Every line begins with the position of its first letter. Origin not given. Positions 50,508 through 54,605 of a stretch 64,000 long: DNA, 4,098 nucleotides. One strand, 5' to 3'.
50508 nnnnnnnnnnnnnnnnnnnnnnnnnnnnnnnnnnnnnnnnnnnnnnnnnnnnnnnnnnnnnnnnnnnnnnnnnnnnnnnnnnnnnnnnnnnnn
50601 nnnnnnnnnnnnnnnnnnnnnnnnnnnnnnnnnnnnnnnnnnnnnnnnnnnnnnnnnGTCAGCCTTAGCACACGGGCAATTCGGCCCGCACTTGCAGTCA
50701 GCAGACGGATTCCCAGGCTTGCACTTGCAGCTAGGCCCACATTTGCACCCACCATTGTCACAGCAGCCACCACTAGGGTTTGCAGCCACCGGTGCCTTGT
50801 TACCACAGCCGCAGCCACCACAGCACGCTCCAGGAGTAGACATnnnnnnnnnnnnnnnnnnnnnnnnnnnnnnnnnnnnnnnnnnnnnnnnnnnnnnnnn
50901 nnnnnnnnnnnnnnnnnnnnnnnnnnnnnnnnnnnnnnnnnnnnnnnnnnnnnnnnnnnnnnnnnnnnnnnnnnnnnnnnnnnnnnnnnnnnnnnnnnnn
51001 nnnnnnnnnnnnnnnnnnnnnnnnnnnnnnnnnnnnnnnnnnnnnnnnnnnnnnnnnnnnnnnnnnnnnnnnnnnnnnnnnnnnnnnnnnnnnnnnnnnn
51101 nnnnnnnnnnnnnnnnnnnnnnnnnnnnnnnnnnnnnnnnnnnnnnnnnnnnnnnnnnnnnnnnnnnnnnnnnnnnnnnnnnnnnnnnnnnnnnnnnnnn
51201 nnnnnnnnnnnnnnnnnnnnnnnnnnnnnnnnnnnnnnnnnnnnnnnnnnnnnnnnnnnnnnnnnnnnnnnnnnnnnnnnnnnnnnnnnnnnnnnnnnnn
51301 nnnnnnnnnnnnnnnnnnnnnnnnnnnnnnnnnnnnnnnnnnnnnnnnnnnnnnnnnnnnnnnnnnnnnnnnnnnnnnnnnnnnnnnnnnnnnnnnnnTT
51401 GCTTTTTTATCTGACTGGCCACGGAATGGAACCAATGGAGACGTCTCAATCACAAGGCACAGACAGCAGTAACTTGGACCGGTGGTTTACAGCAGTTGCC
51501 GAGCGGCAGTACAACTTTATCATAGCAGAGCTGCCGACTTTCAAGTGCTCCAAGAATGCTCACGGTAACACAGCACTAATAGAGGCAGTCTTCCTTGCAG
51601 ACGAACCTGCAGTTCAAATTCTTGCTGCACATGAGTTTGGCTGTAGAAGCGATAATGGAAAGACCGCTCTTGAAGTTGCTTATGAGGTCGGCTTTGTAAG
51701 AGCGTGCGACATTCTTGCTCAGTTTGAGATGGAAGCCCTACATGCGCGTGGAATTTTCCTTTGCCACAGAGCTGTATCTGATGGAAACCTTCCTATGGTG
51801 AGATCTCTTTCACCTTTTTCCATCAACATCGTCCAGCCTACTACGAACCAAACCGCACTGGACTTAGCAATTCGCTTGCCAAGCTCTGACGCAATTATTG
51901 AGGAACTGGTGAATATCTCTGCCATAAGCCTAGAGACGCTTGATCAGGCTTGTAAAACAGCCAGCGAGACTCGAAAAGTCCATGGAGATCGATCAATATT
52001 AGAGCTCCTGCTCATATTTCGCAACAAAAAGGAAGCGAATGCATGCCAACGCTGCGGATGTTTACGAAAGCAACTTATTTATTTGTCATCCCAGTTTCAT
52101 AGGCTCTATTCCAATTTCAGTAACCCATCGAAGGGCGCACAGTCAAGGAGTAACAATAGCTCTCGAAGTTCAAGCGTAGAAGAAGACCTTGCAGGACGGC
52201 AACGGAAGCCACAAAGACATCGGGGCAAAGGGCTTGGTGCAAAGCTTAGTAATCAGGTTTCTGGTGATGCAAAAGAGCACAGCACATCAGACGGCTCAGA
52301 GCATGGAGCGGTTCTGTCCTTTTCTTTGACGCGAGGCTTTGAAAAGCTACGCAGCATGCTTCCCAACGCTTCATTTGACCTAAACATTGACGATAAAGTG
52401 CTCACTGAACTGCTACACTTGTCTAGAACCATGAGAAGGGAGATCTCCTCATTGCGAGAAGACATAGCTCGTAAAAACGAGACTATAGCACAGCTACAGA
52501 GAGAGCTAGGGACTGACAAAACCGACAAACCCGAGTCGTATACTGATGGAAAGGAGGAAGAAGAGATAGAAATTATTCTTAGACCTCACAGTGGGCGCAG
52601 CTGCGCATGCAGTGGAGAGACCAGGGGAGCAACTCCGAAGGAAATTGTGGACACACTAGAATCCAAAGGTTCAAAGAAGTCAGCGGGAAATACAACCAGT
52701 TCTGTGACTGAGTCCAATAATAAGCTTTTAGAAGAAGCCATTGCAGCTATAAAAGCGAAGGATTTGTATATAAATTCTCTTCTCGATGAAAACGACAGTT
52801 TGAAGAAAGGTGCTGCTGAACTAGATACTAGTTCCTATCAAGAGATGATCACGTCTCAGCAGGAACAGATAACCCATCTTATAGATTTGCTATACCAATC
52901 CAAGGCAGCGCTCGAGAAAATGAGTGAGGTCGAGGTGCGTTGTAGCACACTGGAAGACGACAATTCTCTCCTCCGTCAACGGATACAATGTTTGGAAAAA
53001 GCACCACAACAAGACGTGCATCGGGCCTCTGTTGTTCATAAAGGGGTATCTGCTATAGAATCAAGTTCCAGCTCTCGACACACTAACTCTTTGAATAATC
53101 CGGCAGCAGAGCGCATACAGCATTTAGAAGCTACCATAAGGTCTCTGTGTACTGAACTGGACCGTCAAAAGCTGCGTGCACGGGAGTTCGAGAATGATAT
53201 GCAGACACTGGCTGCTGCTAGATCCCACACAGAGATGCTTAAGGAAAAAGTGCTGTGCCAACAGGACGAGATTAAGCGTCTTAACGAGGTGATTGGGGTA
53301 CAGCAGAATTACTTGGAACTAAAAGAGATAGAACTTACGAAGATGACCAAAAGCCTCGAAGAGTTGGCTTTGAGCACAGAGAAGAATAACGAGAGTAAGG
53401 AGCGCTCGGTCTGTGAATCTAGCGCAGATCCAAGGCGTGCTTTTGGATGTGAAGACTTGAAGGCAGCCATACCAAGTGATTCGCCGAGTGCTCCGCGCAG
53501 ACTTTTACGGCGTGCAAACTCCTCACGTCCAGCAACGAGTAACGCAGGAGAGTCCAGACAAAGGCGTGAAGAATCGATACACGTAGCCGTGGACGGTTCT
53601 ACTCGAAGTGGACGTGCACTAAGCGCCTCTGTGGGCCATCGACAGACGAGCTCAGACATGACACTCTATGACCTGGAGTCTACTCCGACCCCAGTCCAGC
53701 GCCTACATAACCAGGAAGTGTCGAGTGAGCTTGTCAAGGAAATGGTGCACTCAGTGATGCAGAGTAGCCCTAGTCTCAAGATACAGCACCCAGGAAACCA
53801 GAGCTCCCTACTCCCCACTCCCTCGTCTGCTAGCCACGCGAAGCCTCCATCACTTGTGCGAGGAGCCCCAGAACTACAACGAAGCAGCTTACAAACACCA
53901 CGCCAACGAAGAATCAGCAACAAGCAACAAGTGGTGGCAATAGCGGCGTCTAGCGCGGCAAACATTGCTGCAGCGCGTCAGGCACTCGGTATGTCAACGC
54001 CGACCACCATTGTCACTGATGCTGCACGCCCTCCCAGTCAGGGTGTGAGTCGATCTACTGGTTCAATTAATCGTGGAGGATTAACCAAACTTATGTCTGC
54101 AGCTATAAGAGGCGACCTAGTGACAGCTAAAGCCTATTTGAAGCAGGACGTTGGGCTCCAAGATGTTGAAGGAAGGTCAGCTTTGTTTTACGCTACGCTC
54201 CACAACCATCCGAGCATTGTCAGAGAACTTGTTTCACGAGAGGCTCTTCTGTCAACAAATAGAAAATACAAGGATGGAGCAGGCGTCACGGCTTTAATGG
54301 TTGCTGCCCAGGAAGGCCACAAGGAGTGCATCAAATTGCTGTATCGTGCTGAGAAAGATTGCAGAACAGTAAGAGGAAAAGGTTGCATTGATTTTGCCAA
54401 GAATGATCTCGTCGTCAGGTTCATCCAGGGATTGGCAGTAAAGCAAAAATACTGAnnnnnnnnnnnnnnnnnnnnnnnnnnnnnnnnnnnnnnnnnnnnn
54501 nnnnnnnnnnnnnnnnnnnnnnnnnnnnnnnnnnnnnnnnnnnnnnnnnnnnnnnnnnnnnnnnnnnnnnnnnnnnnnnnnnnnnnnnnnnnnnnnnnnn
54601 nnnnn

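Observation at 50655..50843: Metallothionein-like 62-aa ORF in a Giardia-type genome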

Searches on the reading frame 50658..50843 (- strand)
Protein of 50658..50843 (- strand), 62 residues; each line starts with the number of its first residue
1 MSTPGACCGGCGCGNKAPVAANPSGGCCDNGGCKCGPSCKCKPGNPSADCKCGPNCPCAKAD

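Call 3: search_protein_families(library=pfam, proteins=[window:50658-50843:-], max_evalue=1)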
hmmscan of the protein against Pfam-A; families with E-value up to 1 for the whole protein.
seq(62 aa): 0 families

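Call 7: find_homologous_proteins(query=window:50658-50843:-, max_evalue=0.01)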
Query seq(62 aa) (62 aa): 2 proteins with E <= 0.01 among 3 candidates.
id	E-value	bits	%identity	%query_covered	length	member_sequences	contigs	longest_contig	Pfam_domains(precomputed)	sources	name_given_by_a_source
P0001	1.5e-27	113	95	100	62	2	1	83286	-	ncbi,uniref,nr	ncbi:Hypothetical protein GLP15_4449 [Giardia lamblia P15]|uniref:Uncharacterized protein n=1 Tax=Gi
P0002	4.1e-23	99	84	100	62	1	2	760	-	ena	-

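Call 9: find_encoding_contigs(protein=P0001, flank=5000)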
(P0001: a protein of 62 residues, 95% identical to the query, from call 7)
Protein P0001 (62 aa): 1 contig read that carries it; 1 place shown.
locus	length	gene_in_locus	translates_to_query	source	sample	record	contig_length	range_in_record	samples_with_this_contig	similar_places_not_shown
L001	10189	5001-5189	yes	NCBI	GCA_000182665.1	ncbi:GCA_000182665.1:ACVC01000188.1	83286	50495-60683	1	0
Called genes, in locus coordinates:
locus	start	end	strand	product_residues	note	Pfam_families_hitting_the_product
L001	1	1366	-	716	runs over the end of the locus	PF12796:Ank_2, PF13637:Ank_4 (faint), PF00023:Ank (faint), PF13606:Ank_3 (faint), PF13857:Ank_5 (faint), PF12796:Ank_2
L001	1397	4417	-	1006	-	PF00023:Ank (faint), PF13606:Ank_3 (faint), PF13637:Ank_4 (faint), PF13857:Ank_5 (faint), PF12796:Ank_2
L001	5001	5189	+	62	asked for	-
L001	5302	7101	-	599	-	-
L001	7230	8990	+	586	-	PF02383:Syja_N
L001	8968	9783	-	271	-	PF28452:BIVM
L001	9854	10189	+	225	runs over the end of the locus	PF05129:Zn_ribbon_Elf1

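Call 10: find_encoding_contigs(protein=P0002, flank=5000)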
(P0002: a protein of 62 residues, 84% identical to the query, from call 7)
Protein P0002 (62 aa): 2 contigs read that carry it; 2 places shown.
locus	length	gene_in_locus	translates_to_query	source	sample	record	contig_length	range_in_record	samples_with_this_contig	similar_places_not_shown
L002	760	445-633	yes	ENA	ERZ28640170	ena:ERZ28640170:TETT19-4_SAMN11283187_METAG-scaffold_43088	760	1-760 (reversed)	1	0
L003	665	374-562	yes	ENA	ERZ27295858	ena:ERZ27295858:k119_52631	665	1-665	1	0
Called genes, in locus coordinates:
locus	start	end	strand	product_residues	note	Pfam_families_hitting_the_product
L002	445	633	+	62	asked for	-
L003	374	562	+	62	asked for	-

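Call 20: search_solved_structures(query=A2, max_evalue=10, show_alignments=3)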
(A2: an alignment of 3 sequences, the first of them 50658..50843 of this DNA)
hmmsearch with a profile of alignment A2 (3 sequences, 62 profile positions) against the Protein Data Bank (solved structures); distinct sequences matched with E-value up to 10: 2.
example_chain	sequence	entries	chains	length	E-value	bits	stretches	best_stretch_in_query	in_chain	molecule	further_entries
8or6_A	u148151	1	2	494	0.52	13.9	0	23-58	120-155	Alpha-amylase A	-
8orp_A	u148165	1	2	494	0.52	13.9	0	23-58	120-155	Alpha-amylase A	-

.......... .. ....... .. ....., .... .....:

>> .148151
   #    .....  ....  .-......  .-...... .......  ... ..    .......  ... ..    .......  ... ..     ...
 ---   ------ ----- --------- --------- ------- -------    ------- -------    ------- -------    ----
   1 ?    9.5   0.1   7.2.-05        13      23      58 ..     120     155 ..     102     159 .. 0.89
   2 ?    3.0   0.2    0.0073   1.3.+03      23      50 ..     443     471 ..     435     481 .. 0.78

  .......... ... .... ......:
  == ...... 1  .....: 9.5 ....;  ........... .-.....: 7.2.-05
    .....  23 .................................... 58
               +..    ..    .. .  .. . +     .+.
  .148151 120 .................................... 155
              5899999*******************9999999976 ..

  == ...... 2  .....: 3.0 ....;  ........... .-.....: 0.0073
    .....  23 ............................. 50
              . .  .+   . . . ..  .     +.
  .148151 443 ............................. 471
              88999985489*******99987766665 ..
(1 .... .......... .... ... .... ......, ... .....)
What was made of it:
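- On Curated metallothionein sequence families (Pfam Metallothio* models; solved metallothioneins in the PDB): The PDB profile search at E up to 10 returned only an alpha-amylase (call 20).
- Tried and rejected: The PDB profile search gave only a spurious alpha-amylase (call 20).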

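Call 21: search_protein_families(library=pfam, proteins=[window:50658-50843:-, P0001, P0002], max_evalue=10)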
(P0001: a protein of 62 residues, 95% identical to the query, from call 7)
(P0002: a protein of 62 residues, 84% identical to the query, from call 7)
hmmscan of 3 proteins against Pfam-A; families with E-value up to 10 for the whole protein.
seq(62 aa): 0 families

P0001 (62 aa): 0 families

P0002 (62 aa): 0 families
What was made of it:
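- Closest known: Metallothionein superfamily. Different: There is no match to any curated Pfam metallothionein family or to any solved metallothionein sequence (calls 3, 20, 21), so it would have to found its own family.
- Closest known: Plant type 1/2 metallothioneins. Different: There is no Pfam hit even at E up to 10 (call 21).
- There is no sequence similarity to any Pfam metallothionein family (calls 3, 21) or to any solved metallothionein (call 20), so the assignment rests on composition only. There is no homology to known metallothioneins (calls 3, 20, 21).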

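Call 25: search_protein_representatives(alignment_id=A2)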
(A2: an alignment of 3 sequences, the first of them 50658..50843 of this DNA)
Query: 3 sequences, 62 profile positions. Proteins with E-value up to 0.001 (for the whole library): 2; up to 1e-10: 1; up to 1e-30: 1. The best 2 are listed.
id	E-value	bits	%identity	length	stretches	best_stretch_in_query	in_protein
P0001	8.9e-31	122.1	-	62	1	1-62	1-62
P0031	8.9e-08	48.4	-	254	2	25-60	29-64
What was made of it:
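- Closest known: Tetrahymena metallothionein subfamily 7b. Different: No sequence homology is detectable (call 25).
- Closest known: P0031, an uncharacterised 254-aa secreted protein on phage-like metagenomic contigs. Same: It is the only non-Giardia hit among 1.84 billion representatives (E = 9e-8, call 25).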

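Call 28: find_encoding_contigs(protein=P0031, flank=6000)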
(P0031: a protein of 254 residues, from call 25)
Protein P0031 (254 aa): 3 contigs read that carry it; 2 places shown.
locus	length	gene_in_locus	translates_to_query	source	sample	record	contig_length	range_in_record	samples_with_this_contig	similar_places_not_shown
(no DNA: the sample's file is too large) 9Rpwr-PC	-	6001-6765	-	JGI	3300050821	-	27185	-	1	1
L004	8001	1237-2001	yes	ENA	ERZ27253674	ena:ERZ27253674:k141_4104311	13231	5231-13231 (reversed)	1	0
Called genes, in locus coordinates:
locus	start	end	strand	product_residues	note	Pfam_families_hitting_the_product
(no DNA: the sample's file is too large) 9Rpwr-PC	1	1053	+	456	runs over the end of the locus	-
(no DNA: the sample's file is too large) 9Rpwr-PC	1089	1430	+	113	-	-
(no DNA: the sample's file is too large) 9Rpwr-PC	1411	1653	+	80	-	-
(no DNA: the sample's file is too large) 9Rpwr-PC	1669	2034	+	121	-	-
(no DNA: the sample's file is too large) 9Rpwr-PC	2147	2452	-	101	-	-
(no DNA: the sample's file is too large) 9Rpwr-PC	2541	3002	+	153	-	-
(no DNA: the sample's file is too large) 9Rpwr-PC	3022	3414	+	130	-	PF00072:Response_reg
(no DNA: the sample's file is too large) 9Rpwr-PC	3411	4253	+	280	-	-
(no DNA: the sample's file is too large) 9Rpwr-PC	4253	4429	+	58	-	-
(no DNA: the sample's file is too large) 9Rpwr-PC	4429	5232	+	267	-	-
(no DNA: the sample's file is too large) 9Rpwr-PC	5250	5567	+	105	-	-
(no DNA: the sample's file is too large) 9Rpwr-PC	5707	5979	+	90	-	-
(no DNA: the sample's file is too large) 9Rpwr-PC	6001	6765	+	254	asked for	-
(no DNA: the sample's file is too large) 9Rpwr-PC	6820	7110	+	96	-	-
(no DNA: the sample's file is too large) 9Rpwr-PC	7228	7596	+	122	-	-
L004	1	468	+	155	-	?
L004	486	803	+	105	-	-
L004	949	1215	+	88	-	-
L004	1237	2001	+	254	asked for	-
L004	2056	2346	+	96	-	-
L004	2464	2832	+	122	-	-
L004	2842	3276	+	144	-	-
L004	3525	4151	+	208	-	PF04542:Sigma70_r2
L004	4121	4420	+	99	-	-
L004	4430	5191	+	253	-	-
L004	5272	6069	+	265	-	-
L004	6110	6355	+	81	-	-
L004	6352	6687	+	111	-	PF14359:DUF4406, PF24963:DUF7768 (weak)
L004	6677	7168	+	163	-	PF00383:dCMP_cyt_deam_1, PF14437:MafB19-deam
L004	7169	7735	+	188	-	-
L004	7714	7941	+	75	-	-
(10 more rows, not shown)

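Call 34: find_encoding_contigs(protein=P0006, flank=3000, max_places=4)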
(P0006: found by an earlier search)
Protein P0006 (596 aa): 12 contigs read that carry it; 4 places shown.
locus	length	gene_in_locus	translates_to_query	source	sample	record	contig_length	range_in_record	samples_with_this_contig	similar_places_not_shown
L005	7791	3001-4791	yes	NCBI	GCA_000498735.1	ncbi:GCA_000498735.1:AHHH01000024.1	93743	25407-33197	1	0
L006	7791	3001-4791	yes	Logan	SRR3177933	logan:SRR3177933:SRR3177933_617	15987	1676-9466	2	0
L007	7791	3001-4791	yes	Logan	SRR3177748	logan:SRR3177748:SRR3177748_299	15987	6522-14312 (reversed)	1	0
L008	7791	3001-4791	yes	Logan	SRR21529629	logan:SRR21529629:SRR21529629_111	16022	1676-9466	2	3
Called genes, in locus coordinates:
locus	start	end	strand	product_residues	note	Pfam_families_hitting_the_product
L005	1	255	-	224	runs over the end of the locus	PF05129:Zn_ribbon_Elf1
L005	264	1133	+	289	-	PF28452:BIVM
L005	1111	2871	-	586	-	PF02383:Syja_N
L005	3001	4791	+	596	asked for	-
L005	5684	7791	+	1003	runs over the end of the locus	PF00023:Ank (faint), PF13606:Ank_3 (faint), PF13637:Ank_4 (faint), PF13857:Ank_5 (faint), PF12796:Ank_2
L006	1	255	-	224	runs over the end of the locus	PF05129:Zn_ribbon_Elf1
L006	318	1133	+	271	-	PF28452:BIVM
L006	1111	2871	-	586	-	PF02383:Syja_N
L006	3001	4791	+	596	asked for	-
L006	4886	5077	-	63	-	-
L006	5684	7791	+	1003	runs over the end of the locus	PF00023:Ank (faint), PF13606:Ank_3 (faint), PF13637:Ank_4 (faint), PF13857:Ank_5 (faint), PF12796:Ank_2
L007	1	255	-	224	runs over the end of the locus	PF05129:Zn_ribbon_Elf1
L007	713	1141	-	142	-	-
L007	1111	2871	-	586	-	PF02383:Syja_N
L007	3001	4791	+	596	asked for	-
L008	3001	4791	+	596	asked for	-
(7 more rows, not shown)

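Call 61: search_protein_families(library=phrogs, proteins=[L004:486-803:+, L004:949-1215:+, L004:1237-2001:+, L004:2056-2346:+, L004:2464-2832:+, L004:2842-3276:+, L004:3525-4151:+, L004:4430-5191:+, L004:5272-6069:+, L004:7169-7735:+], max_evalue=0.001)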
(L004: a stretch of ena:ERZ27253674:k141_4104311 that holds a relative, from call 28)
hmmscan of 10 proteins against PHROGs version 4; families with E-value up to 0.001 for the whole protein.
L004:486-803:+ (105 aa): 0 families

L004:949-1215:+ (88 aa): 0 families

L004:1237-2001:+ (254 aa): 0 families

L004:2056-2346:+ (96 aa): 0 families

L004:2464-2832:+ (122 aa): 0 families

L004:2842-3276:+ (144 aa): 0 families

L004:3525-4151:+ (208 aa): 2 families
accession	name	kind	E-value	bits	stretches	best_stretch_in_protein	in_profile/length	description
phrog_351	-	transcription regulation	1.4e-14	54.7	1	13-197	501-730/928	RNA polymerase sigma factor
phrog_1740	-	transcription regulation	7.1e-06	25.8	1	31-197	68-220/567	RNA polymerase sigma factor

L004:4430-5191:+ (253 aa): 0 families

L004:5272-6069:+ (265 aa): 2 families
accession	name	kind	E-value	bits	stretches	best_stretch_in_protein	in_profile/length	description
phrog_221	-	other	9.4e-40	137.9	1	31-250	114-340/367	metallo-phosphoesterase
phrog_20266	-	other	3.2e-13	50.3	1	29-256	175-429/450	metallo-phosphoesterase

L004:7169-7735:+ (188 aa): 0 families

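Call 70: predict_structure(alignment_id=A2)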
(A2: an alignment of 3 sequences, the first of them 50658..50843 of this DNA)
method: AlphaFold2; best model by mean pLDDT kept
length: 62 residues; sequences in the alignment: 3
mean_pLDDT: 53.8   pTM: 0.33
mean pLDDT of the five models: 53.8, 50.5, 45.8, 41.3, 39.0
residues with pLDDT >= 90: 0; 70-90: 0; 50-70: 42; < 50: 20
segments of 3 or more residues with pLDDT < 50: 1-6, 14-25
pLDDT, mean of each block of 10 residues (from residue 1): 45 46 51 62 59 59 58
secondary structure, 60 per line:
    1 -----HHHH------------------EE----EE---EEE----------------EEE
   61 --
elements in order: H6-9 E39-41 E58-60
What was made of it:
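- The AlphaFold2 model has no confident fold (pLDDT 53.8, call 70), as expected for an apo-thionein.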

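Call 82: search_protein_families(library=pfam, proteins=[P0031], max_evalue=0.01)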
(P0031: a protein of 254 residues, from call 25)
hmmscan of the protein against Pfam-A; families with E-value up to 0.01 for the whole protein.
P0031 (254 aa): 0 families

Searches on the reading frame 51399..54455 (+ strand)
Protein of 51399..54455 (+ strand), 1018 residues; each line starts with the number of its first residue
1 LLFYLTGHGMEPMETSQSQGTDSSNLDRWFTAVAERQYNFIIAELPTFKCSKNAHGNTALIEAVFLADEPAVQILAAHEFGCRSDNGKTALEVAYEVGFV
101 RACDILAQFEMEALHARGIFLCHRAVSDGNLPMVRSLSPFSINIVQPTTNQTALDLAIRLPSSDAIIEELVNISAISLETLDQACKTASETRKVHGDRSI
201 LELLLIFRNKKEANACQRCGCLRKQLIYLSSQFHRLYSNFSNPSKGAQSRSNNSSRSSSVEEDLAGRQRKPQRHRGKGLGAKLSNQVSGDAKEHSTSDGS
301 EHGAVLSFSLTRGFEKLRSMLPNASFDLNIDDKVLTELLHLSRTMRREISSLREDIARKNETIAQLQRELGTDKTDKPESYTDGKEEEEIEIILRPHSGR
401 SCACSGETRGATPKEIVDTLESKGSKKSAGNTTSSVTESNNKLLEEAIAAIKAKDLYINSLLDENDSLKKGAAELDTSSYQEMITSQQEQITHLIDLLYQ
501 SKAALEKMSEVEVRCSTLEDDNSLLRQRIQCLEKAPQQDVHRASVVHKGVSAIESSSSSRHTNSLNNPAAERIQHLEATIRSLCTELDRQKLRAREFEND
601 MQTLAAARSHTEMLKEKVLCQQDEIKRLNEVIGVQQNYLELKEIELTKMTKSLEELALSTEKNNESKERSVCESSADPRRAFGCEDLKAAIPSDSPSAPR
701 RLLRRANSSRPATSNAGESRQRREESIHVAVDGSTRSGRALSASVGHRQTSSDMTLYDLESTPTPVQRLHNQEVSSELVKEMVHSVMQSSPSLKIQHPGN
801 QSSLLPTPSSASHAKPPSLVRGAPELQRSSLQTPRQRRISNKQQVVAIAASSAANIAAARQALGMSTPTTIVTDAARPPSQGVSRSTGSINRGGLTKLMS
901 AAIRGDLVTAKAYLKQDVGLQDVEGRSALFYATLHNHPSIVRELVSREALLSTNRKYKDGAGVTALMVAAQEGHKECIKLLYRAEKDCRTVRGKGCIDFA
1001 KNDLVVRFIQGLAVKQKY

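Call 3: search_protein_families(library=pfam, proteins=[window:51399-54455:+], max_evalue=1)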
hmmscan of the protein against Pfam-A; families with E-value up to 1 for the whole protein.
window:51399-54455:+ (1018 aa): 7 families
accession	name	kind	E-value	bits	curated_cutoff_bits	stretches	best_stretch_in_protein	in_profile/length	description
PF12796.13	Ank_2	-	4e-25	88.6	27.3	3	898-987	1-85/90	Ankyrin repeats (3 copies)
PF13637.12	Ank_4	-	3e-12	46.9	22.7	3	899-942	2-47/50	Ankyrin repeats (many copies)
PF13857.12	Ank_5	-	2.7e-11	44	27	2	123-157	21-56/56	Ankyrin repeats (many copies)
PF00023.36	Ank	-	2.1e-10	40.7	21.1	2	962-986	2-28/33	Ankyrin repeat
PF13606.12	Ank_3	-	3.5e-10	39.5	22.3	1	924-947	1-24/30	Ankyrin repeat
PF04102.17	SlyX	-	0.026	15.6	30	1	612-665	6-59/67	SlyX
PF11544.13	Spc42p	-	0.073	13.4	25.6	1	614-675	10-66/75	Spindle pole body component Spc42p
